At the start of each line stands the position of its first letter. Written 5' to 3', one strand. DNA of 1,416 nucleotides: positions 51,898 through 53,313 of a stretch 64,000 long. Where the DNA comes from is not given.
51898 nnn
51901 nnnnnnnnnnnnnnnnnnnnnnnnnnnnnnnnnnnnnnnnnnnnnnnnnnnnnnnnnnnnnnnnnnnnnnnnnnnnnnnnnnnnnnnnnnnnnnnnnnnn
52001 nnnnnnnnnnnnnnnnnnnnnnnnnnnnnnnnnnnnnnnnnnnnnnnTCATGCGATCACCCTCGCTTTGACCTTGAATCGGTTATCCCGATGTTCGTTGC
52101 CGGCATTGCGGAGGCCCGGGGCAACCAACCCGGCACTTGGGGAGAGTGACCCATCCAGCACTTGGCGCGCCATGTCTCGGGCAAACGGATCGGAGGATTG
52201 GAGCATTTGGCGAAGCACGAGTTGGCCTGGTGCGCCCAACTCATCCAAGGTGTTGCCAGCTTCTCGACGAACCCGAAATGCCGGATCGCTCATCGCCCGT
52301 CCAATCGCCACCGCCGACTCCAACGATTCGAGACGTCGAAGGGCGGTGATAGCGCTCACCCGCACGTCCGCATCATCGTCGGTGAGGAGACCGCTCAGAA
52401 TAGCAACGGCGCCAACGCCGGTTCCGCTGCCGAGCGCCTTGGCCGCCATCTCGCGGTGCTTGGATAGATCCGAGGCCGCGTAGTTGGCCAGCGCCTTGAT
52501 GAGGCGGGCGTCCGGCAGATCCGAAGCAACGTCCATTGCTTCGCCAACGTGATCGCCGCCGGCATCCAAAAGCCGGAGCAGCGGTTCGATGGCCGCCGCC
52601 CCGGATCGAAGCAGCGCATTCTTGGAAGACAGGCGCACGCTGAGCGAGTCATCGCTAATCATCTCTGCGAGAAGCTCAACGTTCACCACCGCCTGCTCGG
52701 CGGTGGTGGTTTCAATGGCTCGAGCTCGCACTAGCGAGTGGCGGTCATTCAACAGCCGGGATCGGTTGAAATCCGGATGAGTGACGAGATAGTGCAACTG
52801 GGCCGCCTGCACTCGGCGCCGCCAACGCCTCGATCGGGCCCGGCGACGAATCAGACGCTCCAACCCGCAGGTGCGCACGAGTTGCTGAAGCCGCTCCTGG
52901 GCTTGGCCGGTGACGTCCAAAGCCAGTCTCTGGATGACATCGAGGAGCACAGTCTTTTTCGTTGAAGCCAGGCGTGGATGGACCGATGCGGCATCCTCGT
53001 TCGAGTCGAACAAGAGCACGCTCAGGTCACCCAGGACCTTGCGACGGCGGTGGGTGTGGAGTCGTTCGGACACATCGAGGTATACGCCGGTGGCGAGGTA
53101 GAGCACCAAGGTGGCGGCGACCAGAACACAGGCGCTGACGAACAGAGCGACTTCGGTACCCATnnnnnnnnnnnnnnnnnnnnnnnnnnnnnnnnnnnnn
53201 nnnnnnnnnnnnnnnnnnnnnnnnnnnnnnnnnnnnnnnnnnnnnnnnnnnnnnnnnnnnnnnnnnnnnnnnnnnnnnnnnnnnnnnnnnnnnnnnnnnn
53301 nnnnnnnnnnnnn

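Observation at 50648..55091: Three-gene coupled module: degenerate-GGDEF pseudo-receiver protein, membrane HEAT-repeat protein and processive GT2 synthase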

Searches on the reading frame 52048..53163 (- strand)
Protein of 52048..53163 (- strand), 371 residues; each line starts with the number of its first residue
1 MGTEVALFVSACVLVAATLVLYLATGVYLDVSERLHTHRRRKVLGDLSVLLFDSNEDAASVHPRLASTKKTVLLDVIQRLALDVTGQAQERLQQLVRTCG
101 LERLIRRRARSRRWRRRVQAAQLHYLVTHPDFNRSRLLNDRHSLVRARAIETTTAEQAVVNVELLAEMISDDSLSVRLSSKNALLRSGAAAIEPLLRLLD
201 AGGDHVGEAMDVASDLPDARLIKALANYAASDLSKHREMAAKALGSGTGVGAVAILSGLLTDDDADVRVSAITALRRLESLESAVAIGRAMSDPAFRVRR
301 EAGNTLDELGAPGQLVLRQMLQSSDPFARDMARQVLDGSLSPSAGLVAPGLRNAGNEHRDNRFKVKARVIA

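Call 6: search_protein_families(library=pfam, proteins=[window:52048-53163:-], max_evalue=0.1)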
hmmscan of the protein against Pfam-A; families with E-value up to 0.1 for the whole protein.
window:52048-53163:- (371 aa): 7 families
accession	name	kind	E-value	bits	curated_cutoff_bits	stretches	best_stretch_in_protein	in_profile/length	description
PF13646.12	HEAT_2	-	1.7e-12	47.9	27.7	3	255-336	4-87/88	HEAT repeats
PF02985.28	HEAT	-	9.3e-09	35.2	23.5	1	255-278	4-27/31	HEAT repeat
PF25151.1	TPR_Trm732_C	-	0.0013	19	27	0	214-245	91-122/159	Trm732, C-terminal TPR repeats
PF21581.3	SCD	-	0.0081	16.9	27.5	0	259-282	38-61/75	Stromalin conservative domain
PF00514.29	Arm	-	0.021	15.3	20.6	0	251-278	12-39/41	Armadillo/beta-catenin-like repeat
PF12717.13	Cnd1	-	0.026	15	26.4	0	255-281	62-88/162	non-SMC mitotic condensation complex subunit 1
PF13513.12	HEAT_EZ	-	0.054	14.5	27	0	251-278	28-55/55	HEAT-like repeat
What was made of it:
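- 52048..53163 (-): Membrane-anchored HEAT-repeat protein, 371 aa. One N-terminal TM helix followed by basic residues, so the HEAT solenoid is predicted to be cytoplasmic. Conserved '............' and C-terminal '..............'. Pfam HEAT_2 at 1.7e-12 (call 6).
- On HEAT-repeat proteins (PF13646): HEAT_2 scores 47.9 bits against a cutoff of 27.7, in three stretches (call 6).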

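Call 7: search_protein_families(library=ncbifam, proteins=[window:52048-53163:-], max_evalue=0.1)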
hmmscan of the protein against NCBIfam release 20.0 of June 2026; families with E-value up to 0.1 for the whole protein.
window:52048-53163:- (371 aa): 2 families
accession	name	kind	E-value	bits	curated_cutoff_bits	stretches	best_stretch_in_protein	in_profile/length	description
NF045915.1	PhycobilmeDegNblB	equivalog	1.3e-05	24.8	300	2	258-321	8-71/214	phycobilisome degradation protein NblB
NF010374.0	PRK13800.1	equivalog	2.4e-05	22.8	1196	1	69-305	654-894/898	fumarate reductase/succinate dehydrogenase flavoprotein subunit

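Call 25: find_homologous_proteins(query=window:52051-53163:-)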
Query window:52051-53163:- (371 aa): 53 proteins with E <= 0.001 among 8000 candidates.
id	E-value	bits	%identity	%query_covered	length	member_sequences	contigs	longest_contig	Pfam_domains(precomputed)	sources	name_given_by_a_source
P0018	2.7e-226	768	100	100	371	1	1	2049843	PF02985.29,PF13646.13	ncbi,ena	-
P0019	4.1e-200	682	89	99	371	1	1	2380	PF02985.29,PF13646.13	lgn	-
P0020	3.6e-166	570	79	95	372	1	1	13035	PF02985.29,PF13646.13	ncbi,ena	-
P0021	1.2e-144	500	69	95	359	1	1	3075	PF21581.4,PF02985.29,PF13646.13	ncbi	ncbi:MAG: HEAT repeat domain-containing protein [Acidimicrobiales bacterium]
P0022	1.7e-143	496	69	95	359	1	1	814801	PF21581.4,PF02985.29,PF13646.13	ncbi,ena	-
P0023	2.0e-142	492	68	93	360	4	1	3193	PF02985.29,PF13646.13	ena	-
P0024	7.7e-138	477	69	92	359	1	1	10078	PF02985.29,PF13646.13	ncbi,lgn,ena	-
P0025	3.5e-110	387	59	91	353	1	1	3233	PF02985.29,PF13646.13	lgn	-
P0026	3.9e-110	386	58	92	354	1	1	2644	PF02985.29,PF13513.13,PF13646.13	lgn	-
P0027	7.2e-110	385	58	92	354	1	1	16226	PF02985.29,PF13646.13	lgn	-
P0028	8.2e-110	385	58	92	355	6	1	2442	PF12717.14,PF00514.30,PF02985.29,PF13646.13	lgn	-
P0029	1.9e-109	384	57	92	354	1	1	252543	PF02985.29,PF13646.13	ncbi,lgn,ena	-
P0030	1.2e-104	368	57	91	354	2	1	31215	PF02985.29,PF13646.13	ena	-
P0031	1.0e-92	329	54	89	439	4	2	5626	PF02985.29,PF13513.13,PF13646.13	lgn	-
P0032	1.6e-92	328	53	90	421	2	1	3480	PF02985.29,PF13513.13,PF13646.13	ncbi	-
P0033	1.1e-89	319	53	90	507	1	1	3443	PF02985.29,PF13513.13,PF13646.13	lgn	-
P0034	6.2e-89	317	51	94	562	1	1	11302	PF02985.29,PF13646.13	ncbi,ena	-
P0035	9.7e-89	316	49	93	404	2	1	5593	PF02985.29,PF13646.13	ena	-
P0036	3.7e-88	314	67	62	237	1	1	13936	PF02985.29,PF13646.13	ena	-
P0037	5.7e-87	310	50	94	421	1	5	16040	PF02985.29,PF13646.13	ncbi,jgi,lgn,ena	jgi:hypothetical protein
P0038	1.0e-84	303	50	94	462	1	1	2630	PF02985.29,PF13646.13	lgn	-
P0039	7.7e-81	290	48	94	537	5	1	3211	PF02985.29,PF13646.13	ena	-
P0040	8.9e-80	287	46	94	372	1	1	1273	PF12717.14,PF02985.29,PF13646.13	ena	-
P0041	4.7e-78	281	47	90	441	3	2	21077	PF02985.29,PF13646.13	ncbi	-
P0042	4.6e-77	278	47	90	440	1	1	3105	PF02985.29,PF13646.13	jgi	jgi:HEAT repeat protein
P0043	5.6e-77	277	47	89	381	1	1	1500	PF02985.29,PF13646.13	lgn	-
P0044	4.2e-71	258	46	90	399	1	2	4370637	PF02985.29,PF13646.13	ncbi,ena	-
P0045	1.1e-66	244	44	94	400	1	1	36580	PF02985.29,PF13646.13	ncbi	-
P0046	1.9e-51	193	40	88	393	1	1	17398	PF02985.29,PF13646.13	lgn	-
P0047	1.1e-34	138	31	91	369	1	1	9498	PF02985.29,PF13646.13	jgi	jgi:HEAT repeats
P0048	2.5e-33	134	32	97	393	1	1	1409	PF02985.29,PF13646.13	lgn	-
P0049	1.4e-32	131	37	74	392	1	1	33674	PF02985.29,PF13513.13,PF13646.13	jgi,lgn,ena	-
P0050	1.4e-32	131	39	70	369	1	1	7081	PF02985.29,PF13513.13,PF13646.13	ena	-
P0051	1.6e-29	121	31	84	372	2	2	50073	PF02985.29,PF13646.13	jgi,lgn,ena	-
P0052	6.5e-29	119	35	70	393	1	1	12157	PF02985.29,PF13646.13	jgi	jgi:hypothetical protein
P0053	1.3e-26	112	38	54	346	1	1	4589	PF02985.29,PF13646.13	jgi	jgi:HEAT repeat protein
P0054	2.3e-26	111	37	64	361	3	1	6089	PF02985.29,PF13646.13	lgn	-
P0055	4.5e-25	107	36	71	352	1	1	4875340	PF02985.29,PF13646.13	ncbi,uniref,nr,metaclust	ncbi:HEAT repeat domain-containing protein [Blastococcus saxobsidens]|uniref:HEAT repeat domain-cont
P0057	1.5e-10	59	24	60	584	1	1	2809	PF23271.2,PF12717.14,PF00514.30,PF12755.14,PF02985.29,PF11838.15,PF24492.2,PF01602.27,PF14663.12,PF21581.4,PF11791.15,PF01347.29,PF25786.1,PF03130.23,PF13513.13,PF13646.13,PF23227.2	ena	-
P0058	1.1e-9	56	31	69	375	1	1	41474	PF02985.29,PF03130.23,PF13513.13,PF13646.13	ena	-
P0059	1.5e-8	53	32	43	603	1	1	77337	PF12717.14,PF00514.30,PF26715.1,PF24714.2,PF12755.14,PF02985.29,PF24987.2,PF14663.12,PF25767.2,PF21547.4,PF11791.15,PF20926.4,PF25786.1,PF03130.23,PF13513.13,PF13646.13,PF25151.2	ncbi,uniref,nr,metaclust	ncbi:MAG: heat repeat-containing PBS lyase [Candidatus Scalindua rubra]|uniref:Heat repeat-containin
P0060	1.9e-8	52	33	33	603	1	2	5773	PF23271.2,PF12717.14,PF00514.30,PF24714.2,PF02985.29,PF11838.15,PF01602.27,PF14663.12,PF21581.4,PF21547.4,PF25786.1,PF03130.23,PF13513.13,PF13646.13,PF23227.2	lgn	-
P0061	7.2e-8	50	38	27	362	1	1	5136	PF02985.29,PF03130.23,PF13646.13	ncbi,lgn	-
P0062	1.6e-6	46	36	31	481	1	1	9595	PF23271.2,PF12717.14,PF13240.12,PF00514.30,PF10363.16,PF12755.14,PF02985.29,PF01602.27,PF14663.12,PF13248.12,PF21581.4,PF11791.15,PF25757.2,PF25786.1,PF12773.14,PF03130.23,PF13513.13,PF13646.13,PF23227.2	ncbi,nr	ncbi:MAG: HEAT repeat domain-containing protein [Methanobacterium sp.]|nr:HEAT repeat domain-contain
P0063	2.4e-6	45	37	24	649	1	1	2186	PF12717.14,PF00514.30,PF02985.29,PF03130.23,PF13513.13,PF01602.27,PF13646.13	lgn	-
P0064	3.6e-5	41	30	41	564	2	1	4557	PF12717.14,PF00514.30,PF26715.1,PF24714.2,PF12755.14,PF02985.29,PF01602.27,PF25767.2,PF21581.4,PF11791.15,PF25786.1,PF03130.23,PF13513.13,PF13646.13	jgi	jgi:HEAT repeat protein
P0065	3.8e-5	41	27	71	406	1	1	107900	PF12717.14,PF02985.29,PF03130.23,PF13513.13,PF13646.13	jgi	jgi:HEAT repeat protein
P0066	4.0e-5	41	29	47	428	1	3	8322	PF12717.14,PF00514.30,PF02985.29,PF03130.23,PF13513.13,PF13646.13,PF25151.2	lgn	-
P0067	6.6e-5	41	27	51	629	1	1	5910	PF12717.14,PF00514.30,PF24714.2,PF12755.14,PF02985.29,PF01602.27,PF14663.12,PF25767.2,PF21581.4,PF01347.29,PF25786.1,PF03130.23,PF13513.13,PF13646.13,PF23227.2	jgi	jgi:HEAT repeat protein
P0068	1.1e-4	40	31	47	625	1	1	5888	PF12717.14,PF00514.30,PF26715.1,PF24714.2,PF12755.14,PF02985.29,PF24492.2,PF01602.27,PF14663.12,PF25767.2,PF21581.4,PF25757.2,PF25786.1,PF03130.23,PF13513.13,PF13646.13,PF23227.2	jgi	jgi:HEAT repeat protein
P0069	1.6e-4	39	30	42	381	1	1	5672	PF12717.14,PF00514.30,PF02985.29,PF03130.23,PF13513.13,PF13646.13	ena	-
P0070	7.7e-4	37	32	25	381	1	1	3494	PF12717.14,PF00514.30,PF22646.3,PF02985.29,PF03130.23,PF27207.1,PF13513.13,PF13646.13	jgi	jgi:HEAT repeat protein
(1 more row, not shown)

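Call 27: find_encoding_contigs(protein=P0055, flank=8000, max_places=2)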
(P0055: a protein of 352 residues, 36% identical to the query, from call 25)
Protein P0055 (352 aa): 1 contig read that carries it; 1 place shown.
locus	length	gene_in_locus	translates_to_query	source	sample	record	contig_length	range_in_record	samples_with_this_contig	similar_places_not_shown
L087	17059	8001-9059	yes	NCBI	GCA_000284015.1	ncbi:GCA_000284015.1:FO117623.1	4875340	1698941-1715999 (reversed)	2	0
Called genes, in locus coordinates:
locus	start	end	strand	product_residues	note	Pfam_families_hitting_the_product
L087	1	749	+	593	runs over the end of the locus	PF00989:PAS, PF08448:PAS_4, PF13188:PAS_8 (weak), PF13426:PAS_9 (weak), PF00990:GGDEF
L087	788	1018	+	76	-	-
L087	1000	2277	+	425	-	PF01590:GAF, PF13185:GAF_2, PF00563:EAL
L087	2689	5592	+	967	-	PF00989:PAS, PF08448:PAS_4, PF13188:PAS_8, PF13426:PAS_9, PF00512:HisKA, PF02518:HATPase_c, PF00072:Response_reg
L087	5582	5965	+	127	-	PF00072:Response_reg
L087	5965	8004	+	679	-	PF01627:Hpt, PF00072:Response_reg, PF00990:GGDEF, PF00072:Response_reg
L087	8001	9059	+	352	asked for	PF02985:HEAT (faint), PF13646:HEAT_2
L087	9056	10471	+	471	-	PF13506:Glyco_transf_21 (faint), PF00535:Glycos_transf_2, PF13641:Glyco_tranf_2_3, PF03142:Chitin_synth_2 (faint), PF13632:Glyco_trans_2_3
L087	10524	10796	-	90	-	-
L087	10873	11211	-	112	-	-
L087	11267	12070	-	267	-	-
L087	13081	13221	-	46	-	-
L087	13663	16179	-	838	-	PF00589:Phage_integrase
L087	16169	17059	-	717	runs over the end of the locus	PF08401:ArdcN, PF00589:Phage_integrase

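Call 28: find_encoding_contigs(protein=P0044, flank=8000, max_places=2)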
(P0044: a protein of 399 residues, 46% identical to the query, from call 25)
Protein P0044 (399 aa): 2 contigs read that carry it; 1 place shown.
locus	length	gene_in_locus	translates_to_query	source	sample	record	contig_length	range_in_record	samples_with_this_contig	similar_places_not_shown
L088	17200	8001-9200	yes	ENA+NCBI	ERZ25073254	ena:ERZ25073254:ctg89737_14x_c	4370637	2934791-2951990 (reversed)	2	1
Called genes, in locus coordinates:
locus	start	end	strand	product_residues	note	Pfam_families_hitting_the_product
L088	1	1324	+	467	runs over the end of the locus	PF00990:GGDEF, PF00563:EAL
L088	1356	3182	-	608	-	PF13292:DXP_synthase_N, PF02775:TPP_enzyme_C (faint), PF02779:Transket_pyr, PF02780:Transketolase_C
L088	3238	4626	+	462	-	PF01523:PmbA_TldD_1st, PF19290:PmbA_TldD_2nd, PF19289:PmbA_TldD_3rd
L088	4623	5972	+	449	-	PF01523:PmbA_TldD_1st, PF19290:PmbA_TldD_2nd, PF19289:PmbA_TldD_3rd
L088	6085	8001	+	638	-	PF00072:Response_reg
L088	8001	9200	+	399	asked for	PF02985:HEAT (faint), PF13646:HEAT_2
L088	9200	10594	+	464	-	PF13641:Glyco_tranf_2_3, PF00535:Glycos_transf_2, PF10111:Glyco_tranf_2_2 (faint), PF03142:Chitin_synth_2 (faint), PF13632:Glyco_trans_2_3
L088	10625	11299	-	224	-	PF08666:SAF (faint)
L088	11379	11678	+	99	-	-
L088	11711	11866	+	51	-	-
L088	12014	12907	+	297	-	PF00483:NTP_transferase, PF12804:NTP_transf_3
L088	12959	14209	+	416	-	PF03453:MoeA_N, PF00994:MoCF_biosynth, PF03454:MoeA_C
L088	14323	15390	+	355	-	PF04055:Radical_SAM, PF06463:Mob_synth_C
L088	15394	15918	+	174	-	PF01967:MoaC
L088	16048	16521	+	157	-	-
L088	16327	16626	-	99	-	-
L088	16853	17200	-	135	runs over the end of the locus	PF00072:Response_reg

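Call 29: find_encoding_contigs(protein=P0051, flank=8000, max_places=2)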
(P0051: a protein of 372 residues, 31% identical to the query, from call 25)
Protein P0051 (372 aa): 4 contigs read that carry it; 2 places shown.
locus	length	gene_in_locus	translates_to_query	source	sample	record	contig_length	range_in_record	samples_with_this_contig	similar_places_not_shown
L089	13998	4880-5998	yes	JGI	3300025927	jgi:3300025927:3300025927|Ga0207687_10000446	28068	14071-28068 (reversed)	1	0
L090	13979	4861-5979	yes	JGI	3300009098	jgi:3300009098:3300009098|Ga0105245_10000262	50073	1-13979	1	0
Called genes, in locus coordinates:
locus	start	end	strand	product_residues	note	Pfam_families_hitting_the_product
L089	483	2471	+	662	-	PF00989:PAS, PF08448:PAS_4, PF13188:PAS_8 (weak), PF13426:PAS_9, PF00512:HisKA, PF02518:HATPase_c, PF00072:Response_reg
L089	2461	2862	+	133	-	PF00072:Response_reg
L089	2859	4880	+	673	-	PF01627:Hpt, PF00072:Response_reg, PF00990:GGDEF, PF00072:Response_reg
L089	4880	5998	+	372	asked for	PF02985:HEAT (faint), PF13646:HEAT_2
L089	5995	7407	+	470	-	PF00535:Glycos_transf_2, PF10111:Glyco_tranf_2_2 (faint), PF13641:Glyco_tranf_2_3, PF03142:Chitin_synth_2 (faint), PF13632:Glyco_trans_2_3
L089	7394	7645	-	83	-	-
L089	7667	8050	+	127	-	PF00413:Peptidase_M10 (weak)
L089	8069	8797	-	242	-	-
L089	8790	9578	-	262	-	PF21360:PylC-like_N, PF15632:ATPgrasp_Ter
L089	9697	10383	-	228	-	PF00196:GerE, PF04545:Sigma70_r4 (faint), PF08281:Sigma70_r4_2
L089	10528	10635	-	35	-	-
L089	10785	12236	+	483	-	PF00072:Response_reg, PF00989:PAS (weak), PF08448:PAS_4, PF13426:PAS_9 (faint), PF13487:HD_5, PF01966:HD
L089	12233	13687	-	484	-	PF00535:Glycos_transf_2, PF13641:Glyco_tranf_2_3, PF03142:Chitin_synth_2 (faint), PF13632:Glyco_trans_2_3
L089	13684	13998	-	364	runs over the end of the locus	PF13513:HEAT_EZ (faint), PF13646:HEAT_2, PF02985:HEAT (faint), PF13646:HEAT_2, PF03130:HEAT_PBS (weak), PF13646:HEAT_2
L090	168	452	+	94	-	-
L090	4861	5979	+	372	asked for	PF02985:HEAT (faint), PF13646:HEAT_2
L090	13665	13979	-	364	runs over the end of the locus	PF13513:HEAT_EZ (faint), PF13646:HEAT_2, PF02985:HEAT (faint), PF13646:HEAT_2, PF03130:HEAT_PBS (weak), PF13646:HEAT_2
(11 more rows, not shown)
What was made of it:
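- c-di-GMP genes lie next to related modules: PAS-GGDEF and GAF-EAL in L087, GGDEF-EAL in L088, REC-PAS-HD-GYP beside a second HEAT-GT2 pair in L089 (calls 27-29).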
